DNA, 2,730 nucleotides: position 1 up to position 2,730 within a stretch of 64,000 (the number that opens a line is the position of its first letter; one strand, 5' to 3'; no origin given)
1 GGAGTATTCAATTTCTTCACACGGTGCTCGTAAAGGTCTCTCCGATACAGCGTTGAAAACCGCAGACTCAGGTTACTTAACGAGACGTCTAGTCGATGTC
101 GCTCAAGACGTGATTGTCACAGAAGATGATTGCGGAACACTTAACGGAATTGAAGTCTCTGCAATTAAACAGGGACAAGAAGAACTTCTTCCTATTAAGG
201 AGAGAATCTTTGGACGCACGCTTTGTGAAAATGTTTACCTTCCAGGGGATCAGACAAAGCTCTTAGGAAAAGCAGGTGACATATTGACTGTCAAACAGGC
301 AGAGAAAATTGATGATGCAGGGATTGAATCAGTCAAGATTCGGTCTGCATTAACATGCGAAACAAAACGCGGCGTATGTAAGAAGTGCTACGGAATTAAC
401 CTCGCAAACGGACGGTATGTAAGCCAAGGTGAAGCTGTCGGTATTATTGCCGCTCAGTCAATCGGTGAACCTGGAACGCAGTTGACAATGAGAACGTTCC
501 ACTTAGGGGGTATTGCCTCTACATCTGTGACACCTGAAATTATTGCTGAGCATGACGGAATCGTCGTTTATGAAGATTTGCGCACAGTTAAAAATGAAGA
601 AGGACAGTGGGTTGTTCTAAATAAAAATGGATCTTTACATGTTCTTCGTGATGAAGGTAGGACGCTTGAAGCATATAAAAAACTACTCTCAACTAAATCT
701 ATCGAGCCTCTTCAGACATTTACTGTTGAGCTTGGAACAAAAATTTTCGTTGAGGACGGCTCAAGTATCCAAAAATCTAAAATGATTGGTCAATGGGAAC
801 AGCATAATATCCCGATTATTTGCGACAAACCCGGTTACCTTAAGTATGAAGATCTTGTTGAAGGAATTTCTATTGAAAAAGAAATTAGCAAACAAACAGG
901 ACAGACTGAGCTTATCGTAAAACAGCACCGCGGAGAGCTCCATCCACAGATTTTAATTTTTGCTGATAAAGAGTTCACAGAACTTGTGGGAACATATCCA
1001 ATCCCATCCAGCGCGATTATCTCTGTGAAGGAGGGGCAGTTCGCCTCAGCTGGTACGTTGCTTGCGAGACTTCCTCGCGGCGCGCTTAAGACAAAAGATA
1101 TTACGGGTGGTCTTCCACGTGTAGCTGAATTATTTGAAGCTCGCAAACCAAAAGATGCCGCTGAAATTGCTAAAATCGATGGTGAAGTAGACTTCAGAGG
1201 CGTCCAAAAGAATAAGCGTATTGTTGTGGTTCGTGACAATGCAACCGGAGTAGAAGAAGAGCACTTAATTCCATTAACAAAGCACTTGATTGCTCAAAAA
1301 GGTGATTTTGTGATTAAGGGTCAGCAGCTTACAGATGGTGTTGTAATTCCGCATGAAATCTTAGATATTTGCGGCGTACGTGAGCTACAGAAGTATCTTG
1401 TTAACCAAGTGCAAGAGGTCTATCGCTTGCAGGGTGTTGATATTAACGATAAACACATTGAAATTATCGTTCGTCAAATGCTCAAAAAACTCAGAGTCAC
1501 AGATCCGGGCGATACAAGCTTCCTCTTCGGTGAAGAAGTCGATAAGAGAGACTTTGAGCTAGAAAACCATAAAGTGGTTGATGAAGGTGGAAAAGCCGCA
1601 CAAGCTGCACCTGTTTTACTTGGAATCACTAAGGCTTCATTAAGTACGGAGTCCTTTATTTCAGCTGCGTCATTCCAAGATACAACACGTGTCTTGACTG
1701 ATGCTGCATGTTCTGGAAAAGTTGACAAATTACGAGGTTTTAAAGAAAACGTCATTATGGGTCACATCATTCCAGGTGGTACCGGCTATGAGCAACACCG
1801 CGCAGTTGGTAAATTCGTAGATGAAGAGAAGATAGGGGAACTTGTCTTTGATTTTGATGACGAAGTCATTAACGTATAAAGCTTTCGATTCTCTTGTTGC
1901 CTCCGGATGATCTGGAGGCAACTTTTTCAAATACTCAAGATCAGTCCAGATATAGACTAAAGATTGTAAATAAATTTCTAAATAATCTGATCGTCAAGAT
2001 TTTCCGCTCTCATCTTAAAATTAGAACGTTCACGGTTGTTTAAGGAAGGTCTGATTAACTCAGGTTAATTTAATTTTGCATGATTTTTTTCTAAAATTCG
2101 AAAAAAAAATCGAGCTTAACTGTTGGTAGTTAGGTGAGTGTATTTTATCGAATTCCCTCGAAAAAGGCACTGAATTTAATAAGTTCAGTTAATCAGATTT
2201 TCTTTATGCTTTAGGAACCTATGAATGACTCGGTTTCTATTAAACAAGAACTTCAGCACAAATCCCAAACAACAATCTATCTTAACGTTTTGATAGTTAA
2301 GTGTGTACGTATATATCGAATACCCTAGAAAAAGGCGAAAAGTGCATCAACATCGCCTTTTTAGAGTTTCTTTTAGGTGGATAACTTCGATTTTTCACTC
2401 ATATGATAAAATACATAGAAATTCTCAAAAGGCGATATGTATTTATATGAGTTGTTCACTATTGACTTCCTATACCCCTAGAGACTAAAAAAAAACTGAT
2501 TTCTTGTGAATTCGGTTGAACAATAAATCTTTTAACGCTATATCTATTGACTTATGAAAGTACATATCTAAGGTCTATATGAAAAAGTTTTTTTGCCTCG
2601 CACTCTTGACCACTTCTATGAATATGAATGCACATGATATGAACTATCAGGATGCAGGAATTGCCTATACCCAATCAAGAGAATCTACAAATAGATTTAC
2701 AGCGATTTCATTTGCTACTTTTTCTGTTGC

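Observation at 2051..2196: Dispersed ~147-bp intergenic repeat family with 13-bp terminal inverted repeats (MITE/REP-like) built from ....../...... half-sites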

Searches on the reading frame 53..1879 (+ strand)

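Call 28: search_protein_families(library=pfam, proteins=[window:53-1879:+], max_evalue=0.01)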
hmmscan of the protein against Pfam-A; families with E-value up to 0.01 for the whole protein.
window:53-1879:+ (608 aa): 1 family
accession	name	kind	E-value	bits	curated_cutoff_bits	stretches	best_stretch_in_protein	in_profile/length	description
PF04998.22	RNA_pol_Rpb1_5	-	7.2e-65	219.5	28.5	1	1-532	23-266/267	RNA polymerase Rpb1, domain 5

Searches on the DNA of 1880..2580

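Call 30: search_rna_families(source=window, start=1880, end=2580, threshold=evalue, max_evalue=10)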
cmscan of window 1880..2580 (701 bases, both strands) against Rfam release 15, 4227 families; matches with E-value up to 10: 10.
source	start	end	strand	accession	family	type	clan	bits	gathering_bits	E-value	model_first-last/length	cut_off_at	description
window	2053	2176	+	RF00303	snoR86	Gene; snRNA; snoRNA; HACA-box;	-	21.6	40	0.15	1-123/123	no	Small nucleolar RNA snoR86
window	2303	2461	-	RF01496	Afu_182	Gene; sRNA;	-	17.9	65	0.76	1-195/195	no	A. fumigatus sRNA Afu_182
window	2341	2448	+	RF04160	MIR868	Gene; miRNA;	-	17.8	200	0.82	1-194/194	no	MIR868 microRNA precursor family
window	2472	2578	-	RF02375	Aar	Gene; sRNA;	-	17.2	60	7.3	65-191/191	no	Aar sRNA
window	2354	2434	+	RF04161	mir-3688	Gene; miRNA;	-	15.9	84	4.3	1-88/88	no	mir-3688 microRNA precursor family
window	2384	2521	-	RF02881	MH_s25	Gene; sRNA;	-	15.8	114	2.4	1-207/207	no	Mesorhizobail RNA 25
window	2351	2436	+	RF04172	MIR8675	Gene; miRNA;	-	15.4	90.8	9.8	1-95/95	no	MIR8675 microRNA precursor family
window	2229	2362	+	RF00082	SraG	Gene; sRNA;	-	15.1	50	6.8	1-177/177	no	SraG RNA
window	2345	2443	+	RF00972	mir-651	Gene; miRNA;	-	15.1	106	7.8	1-86/86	no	mir-651 microRNA precursor family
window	2462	2569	+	RF01242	snR36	Gene; snRNA; snoRNA; HACA-box;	CL00035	13.4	43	8.6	1-180/180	no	Small nucleolar RNA snR36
